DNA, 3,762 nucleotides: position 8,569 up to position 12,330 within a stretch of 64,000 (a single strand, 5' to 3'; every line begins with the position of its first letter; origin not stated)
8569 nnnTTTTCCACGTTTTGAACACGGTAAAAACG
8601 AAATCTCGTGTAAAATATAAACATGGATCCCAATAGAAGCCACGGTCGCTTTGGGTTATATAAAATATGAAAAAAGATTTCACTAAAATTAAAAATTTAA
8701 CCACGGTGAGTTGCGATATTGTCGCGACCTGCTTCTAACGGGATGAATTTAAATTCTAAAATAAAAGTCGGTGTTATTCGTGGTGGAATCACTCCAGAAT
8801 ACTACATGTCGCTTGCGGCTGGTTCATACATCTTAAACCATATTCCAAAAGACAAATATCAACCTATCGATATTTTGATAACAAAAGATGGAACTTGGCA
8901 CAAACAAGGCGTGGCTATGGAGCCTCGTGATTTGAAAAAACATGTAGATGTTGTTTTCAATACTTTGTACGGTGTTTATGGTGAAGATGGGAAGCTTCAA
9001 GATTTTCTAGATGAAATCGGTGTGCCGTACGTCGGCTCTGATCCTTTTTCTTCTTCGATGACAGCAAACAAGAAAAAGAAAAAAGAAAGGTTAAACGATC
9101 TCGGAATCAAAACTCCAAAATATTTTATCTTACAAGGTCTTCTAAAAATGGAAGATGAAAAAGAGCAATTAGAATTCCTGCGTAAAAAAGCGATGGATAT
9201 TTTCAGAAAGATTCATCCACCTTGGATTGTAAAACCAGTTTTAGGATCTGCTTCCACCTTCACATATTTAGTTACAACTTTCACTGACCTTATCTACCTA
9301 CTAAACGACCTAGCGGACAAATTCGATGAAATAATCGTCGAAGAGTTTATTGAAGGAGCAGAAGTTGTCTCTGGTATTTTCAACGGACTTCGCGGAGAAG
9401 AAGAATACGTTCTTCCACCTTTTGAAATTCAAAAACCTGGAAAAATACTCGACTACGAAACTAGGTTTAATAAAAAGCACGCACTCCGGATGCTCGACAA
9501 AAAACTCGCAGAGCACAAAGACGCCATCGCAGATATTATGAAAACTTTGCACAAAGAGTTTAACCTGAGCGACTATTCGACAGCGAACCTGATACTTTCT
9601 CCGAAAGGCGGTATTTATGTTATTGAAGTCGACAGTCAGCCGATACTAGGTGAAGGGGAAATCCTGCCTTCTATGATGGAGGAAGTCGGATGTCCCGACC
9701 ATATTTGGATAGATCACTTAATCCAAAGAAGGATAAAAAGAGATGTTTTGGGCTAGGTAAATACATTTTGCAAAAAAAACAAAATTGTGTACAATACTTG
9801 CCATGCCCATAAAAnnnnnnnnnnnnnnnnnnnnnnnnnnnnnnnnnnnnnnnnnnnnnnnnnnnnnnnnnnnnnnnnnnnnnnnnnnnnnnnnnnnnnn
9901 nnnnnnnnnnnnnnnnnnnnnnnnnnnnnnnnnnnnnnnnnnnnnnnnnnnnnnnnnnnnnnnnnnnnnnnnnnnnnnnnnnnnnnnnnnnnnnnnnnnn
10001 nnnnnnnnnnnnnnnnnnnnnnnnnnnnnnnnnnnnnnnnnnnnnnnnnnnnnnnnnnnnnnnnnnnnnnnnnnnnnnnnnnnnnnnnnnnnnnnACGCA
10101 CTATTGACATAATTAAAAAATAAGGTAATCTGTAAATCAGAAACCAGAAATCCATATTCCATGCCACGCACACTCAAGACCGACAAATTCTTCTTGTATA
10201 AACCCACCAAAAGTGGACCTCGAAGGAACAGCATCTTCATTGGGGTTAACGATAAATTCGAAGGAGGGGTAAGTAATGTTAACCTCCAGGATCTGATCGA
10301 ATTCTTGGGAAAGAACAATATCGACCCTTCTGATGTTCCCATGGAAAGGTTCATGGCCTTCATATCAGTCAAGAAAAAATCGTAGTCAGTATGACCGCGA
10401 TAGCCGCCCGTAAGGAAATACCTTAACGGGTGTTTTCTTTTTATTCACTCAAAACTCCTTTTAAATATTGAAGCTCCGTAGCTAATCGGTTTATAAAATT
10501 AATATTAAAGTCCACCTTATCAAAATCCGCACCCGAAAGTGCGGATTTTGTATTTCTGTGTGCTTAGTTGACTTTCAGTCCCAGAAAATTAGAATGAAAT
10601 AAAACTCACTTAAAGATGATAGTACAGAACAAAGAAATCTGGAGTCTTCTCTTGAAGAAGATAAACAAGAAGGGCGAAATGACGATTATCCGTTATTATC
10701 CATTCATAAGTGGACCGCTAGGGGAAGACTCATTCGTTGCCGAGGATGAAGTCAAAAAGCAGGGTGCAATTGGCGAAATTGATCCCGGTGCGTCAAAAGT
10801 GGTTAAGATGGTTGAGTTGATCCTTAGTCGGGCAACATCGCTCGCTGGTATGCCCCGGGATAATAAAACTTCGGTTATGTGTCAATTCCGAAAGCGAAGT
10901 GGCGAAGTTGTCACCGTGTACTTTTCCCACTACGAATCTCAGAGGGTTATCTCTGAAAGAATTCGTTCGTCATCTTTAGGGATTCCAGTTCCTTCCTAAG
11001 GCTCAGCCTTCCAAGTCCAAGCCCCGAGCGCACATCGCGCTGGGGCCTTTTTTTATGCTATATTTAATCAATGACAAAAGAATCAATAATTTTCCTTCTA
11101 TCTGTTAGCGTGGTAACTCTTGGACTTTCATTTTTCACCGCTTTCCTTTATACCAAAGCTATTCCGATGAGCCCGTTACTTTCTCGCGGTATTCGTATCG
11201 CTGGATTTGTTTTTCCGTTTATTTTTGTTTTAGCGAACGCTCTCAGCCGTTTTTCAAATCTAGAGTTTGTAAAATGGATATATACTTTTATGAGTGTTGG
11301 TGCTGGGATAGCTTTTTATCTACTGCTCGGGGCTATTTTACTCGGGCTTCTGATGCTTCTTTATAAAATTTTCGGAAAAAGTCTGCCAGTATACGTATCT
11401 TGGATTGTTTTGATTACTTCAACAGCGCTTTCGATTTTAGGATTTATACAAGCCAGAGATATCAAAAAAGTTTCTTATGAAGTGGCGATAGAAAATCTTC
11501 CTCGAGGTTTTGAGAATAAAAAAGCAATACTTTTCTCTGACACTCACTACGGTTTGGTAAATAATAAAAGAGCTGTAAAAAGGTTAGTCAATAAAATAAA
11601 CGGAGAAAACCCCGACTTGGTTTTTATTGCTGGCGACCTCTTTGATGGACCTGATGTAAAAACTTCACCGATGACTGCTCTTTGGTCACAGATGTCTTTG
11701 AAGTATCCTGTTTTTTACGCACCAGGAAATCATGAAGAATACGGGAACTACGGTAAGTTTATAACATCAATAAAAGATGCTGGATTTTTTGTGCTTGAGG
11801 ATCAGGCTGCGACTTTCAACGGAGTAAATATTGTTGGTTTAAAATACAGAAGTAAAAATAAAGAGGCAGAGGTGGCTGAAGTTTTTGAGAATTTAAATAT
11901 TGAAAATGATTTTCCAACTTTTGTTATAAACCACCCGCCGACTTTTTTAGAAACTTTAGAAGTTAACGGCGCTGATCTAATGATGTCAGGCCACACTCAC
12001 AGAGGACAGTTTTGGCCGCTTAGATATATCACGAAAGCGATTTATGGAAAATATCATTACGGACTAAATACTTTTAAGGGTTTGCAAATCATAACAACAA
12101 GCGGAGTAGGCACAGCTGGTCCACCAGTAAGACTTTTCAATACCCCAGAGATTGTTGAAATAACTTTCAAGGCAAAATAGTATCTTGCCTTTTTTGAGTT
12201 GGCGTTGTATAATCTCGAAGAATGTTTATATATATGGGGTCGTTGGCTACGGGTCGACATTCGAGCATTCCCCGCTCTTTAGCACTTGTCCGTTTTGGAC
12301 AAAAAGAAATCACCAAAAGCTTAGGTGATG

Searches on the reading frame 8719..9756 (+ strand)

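Call 15: search_protein_families(library=pfam, proteins=[window:8719-9756:+], max_evalue=0.001)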
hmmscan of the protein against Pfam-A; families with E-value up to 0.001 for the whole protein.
window:8719-9756:+ (345 aa): 3 families
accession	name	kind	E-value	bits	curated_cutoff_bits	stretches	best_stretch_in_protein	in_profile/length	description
PF01820.27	Dala_Dala_lig_N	-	4.9e-19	69.5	34.6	2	66-107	80-121/121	D-ala D-ala ligase N-terminus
PF07478.18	Dala_Dala_lig_C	-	5e-16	59.3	24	1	127-335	4-203/204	D-ala D-ala ligase C-terminus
PF02655.19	ATP-grasp_3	-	1.9e-06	28.5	23.2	1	116-305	2-154/160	ATP-grasp domain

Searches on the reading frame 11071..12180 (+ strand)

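Call 15: search_protein_families(library=pfam, proteins=[window:11071-12180:+], max_evalue=0.001)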
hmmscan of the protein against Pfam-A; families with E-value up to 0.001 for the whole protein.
window:11071-12180:+ (369 aa): 2 families
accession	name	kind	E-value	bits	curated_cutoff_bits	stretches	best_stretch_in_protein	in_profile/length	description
PF00149.33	Metallophos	-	2.8e-16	61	21.5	1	153-311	4-190/191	Calcineurin-like phosphoesterase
PF12850.12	Metallophos_2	-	1.2e-06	29.1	27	1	153-311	4-118/154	Calcineurin-like phosphoesterase superfamily domain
